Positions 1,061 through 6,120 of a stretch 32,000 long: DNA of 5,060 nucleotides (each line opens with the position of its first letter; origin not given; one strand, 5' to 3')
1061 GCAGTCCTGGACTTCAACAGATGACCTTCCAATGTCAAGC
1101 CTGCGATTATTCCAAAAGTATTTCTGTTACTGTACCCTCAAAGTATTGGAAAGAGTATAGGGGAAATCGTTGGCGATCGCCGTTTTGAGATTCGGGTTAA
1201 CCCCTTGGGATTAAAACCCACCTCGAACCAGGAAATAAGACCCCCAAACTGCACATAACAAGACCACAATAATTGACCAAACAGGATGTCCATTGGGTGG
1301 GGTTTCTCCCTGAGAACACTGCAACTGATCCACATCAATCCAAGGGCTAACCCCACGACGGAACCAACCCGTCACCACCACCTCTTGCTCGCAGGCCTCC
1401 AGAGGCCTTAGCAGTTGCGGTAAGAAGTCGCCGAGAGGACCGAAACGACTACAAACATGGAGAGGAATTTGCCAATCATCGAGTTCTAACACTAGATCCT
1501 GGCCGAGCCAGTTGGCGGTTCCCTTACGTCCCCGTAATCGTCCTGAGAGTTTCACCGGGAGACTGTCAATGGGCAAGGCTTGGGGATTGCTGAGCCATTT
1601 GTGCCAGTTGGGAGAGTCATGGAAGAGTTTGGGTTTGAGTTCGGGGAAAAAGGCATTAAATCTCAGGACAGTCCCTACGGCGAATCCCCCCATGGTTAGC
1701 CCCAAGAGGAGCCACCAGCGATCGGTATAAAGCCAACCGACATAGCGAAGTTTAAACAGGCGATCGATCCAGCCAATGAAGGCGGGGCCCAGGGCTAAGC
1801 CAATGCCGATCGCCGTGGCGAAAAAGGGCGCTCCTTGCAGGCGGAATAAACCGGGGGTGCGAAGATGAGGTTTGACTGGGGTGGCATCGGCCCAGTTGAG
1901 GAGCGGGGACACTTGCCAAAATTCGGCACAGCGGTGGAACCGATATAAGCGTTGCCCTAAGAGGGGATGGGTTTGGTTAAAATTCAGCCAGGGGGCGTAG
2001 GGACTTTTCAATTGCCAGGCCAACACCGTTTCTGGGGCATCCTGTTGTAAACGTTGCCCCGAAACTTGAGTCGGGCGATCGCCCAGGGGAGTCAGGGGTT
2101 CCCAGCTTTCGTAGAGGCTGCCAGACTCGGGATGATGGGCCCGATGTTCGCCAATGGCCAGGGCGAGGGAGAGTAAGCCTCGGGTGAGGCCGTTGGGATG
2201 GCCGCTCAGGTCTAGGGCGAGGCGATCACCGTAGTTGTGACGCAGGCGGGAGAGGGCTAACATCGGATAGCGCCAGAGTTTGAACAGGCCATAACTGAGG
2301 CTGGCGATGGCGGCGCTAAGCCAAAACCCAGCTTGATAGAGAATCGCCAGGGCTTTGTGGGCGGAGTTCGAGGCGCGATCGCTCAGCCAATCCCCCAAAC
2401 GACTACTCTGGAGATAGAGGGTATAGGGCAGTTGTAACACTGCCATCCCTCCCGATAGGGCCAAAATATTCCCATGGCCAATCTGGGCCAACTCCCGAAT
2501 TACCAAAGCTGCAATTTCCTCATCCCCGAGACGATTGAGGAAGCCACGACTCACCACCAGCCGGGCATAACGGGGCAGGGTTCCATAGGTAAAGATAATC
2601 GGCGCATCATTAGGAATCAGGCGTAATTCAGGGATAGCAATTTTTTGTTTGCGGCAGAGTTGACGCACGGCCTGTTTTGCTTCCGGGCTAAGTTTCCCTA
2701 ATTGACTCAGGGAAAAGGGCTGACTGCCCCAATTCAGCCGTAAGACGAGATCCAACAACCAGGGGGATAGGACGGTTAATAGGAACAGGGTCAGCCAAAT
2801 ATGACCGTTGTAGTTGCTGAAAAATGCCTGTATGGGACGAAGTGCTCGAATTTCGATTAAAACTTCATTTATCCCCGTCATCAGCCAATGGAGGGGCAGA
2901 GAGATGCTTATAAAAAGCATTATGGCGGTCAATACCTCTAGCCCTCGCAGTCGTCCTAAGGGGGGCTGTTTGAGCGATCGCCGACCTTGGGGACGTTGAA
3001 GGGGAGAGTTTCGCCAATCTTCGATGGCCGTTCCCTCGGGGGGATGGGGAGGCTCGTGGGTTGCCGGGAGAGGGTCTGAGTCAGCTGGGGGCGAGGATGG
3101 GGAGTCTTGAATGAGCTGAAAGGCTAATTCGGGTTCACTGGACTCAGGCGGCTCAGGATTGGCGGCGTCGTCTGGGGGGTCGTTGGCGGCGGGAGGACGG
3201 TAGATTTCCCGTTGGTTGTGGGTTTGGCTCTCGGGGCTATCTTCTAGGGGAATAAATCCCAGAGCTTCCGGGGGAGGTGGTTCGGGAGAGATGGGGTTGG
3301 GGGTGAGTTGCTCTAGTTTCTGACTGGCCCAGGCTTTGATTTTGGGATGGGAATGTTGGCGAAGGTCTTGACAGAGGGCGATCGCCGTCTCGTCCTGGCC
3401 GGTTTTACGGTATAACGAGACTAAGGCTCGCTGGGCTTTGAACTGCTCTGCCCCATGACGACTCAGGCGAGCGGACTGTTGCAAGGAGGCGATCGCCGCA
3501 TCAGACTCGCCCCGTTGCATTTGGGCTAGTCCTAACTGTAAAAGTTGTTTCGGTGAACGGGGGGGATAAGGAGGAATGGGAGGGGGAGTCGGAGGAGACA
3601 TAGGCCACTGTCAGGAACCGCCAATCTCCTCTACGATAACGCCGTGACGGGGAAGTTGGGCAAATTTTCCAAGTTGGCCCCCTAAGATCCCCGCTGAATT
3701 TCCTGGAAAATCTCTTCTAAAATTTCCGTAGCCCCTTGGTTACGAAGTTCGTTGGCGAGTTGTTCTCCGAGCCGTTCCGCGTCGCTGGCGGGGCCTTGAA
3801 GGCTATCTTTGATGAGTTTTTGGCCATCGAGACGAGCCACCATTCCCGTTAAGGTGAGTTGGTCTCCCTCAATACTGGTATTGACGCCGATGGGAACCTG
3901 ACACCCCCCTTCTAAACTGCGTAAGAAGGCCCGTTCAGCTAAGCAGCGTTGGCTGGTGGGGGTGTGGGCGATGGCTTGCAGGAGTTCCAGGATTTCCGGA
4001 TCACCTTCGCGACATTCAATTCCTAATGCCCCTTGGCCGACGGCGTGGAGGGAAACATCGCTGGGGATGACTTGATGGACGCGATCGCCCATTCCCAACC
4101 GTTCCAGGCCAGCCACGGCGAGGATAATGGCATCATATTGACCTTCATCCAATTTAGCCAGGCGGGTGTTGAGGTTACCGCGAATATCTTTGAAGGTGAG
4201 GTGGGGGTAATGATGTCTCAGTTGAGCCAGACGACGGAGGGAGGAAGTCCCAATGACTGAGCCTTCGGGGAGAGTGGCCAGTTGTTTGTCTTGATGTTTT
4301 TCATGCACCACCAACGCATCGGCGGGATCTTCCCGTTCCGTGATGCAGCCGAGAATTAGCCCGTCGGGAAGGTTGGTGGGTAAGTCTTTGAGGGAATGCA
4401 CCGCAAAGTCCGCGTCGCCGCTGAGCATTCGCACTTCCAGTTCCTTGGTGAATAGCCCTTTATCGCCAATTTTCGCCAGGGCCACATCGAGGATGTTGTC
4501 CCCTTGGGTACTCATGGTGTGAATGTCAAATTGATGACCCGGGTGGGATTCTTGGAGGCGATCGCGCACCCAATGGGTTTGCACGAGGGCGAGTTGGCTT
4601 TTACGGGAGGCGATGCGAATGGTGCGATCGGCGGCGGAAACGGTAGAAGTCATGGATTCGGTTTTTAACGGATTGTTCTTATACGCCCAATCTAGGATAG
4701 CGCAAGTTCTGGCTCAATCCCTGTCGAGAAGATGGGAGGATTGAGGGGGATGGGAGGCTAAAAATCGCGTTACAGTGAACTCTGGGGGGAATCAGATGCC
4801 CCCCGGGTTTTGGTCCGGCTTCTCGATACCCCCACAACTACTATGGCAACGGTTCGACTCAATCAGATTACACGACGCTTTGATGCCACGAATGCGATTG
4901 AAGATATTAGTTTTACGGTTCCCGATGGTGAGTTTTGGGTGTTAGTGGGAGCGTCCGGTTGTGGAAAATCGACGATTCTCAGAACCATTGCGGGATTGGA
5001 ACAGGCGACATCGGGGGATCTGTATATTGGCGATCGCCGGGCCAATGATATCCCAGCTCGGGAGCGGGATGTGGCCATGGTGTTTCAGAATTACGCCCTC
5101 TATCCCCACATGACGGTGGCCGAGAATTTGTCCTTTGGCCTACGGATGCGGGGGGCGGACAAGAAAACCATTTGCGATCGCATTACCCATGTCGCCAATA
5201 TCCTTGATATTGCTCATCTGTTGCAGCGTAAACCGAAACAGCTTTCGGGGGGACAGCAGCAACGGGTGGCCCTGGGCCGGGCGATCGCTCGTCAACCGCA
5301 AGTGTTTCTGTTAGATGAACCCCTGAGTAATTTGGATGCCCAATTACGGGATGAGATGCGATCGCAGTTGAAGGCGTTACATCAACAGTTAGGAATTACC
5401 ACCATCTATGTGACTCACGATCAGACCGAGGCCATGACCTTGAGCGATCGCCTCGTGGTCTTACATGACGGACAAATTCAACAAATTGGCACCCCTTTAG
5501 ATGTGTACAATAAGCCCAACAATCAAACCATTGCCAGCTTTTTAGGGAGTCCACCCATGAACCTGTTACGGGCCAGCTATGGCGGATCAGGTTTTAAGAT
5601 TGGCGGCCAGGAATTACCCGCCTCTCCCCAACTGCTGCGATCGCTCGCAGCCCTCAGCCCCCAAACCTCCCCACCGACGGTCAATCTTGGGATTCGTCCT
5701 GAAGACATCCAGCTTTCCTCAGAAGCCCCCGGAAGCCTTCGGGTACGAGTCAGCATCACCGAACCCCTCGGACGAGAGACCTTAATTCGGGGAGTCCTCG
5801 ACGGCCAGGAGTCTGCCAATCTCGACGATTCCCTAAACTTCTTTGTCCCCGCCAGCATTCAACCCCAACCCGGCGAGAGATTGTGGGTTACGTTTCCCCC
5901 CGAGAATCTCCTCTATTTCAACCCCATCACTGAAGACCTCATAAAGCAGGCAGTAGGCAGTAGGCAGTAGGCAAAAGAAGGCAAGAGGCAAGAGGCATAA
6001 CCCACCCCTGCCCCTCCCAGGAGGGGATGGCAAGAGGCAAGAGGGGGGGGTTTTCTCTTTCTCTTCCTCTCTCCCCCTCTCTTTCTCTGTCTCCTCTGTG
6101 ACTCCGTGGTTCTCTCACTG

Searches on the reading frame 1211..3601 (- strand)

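Call 97: search_protein_families(library=pfam, proteins=[window:1211-3601:-], max_evalue=0.001)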
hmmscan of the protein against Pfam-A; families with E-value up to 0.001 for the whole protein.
window:1211-3601:- (796 aa): 3 families
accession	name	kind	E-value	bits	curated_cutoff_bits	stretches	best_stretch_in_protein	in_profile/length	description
PF01435.24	Peptidase_M48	-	4e-06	27.2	20.3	1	328-553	29-180/186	Peptidase family M48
PF13176.12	TPR_7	-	0.00036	20.8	27.9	0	20-48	2-30/36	Tetratricopeptide repeat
PF13428.12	TPR_14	-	0.00037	21.4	23.5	0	55-87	2-33/44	Tetratricopeptide repeat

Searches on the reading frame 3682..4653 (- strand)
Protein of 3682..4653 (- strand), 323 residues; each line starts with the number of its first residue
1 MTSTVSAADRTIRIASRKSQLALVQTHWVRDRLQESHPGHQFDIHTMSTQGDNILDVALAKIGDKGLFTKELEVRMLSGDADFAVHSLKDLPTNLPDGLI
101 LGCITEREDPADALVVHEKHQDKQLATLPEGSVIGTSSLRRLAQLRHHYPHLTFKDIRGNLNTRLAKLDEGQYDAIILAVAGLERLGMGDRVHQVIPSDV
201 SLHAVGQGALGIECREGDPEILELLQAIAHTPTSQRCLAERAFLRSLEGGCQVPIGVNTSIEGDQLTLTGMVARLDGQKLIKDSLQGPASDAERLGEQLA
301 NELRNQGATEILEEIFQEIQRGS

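Call 97: search_protein_families(library=pfam, proteins=[window:3682-4653:-], max_evalue=0.001)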
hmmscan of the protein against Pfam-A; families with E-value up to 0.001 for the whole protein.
window:3682-4653:- (323 aa): 2 families
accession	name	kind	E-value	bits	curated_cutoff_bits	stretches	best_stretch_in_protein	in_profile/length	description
PF01379.25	Porphobil_deam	-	8.8e-88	293.7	22.1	1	12-222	1-206/207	Porphobilinogen deaminase, dipyromethane cofactor binding domain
PF03900.20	Porphobil_deamC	-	6.2e-22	78.2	26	1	235-304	2-73/74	Porphobilinogen deaminase, C-terminal domain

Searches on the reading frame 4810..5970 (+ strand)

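Call 97: search_protein_families(library=pfam, proteins=[window:4810-5970:+], max_evalue=0.001)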
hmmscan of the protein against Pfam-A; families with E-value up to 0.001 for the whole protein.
window:4810-5970:+ (386 aa): 6 families
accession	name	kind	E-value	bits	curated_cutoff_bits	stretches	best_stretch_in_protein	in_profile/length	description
PF00005.33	ABC_tran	-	4.8e-35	121.6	25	1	31-172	2-136/137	ABC transporter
PF08402.16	TOBE_2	-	5e-09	36.6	21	1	293-370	1-76/76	TOBE domain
PF17912.7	OB_MalK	-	5.3e-08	34.1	27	1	246-300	1-53/53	MalK OB fold domain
PF13304.12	AAA_21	-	9.4e-08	32.9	27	0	44-70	3-26/304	AAA domain, putative AbiEii toxin, Type IV TA system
PF02463.25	SMC_N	-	1.4e-06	28.3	40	1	40-210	24-206/220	RecF/RecN/SMC N terminal domain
PF03193.22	RsgA_GTPase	-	0.00073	19.8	30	0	27-66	94-132/174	RsgA GTPase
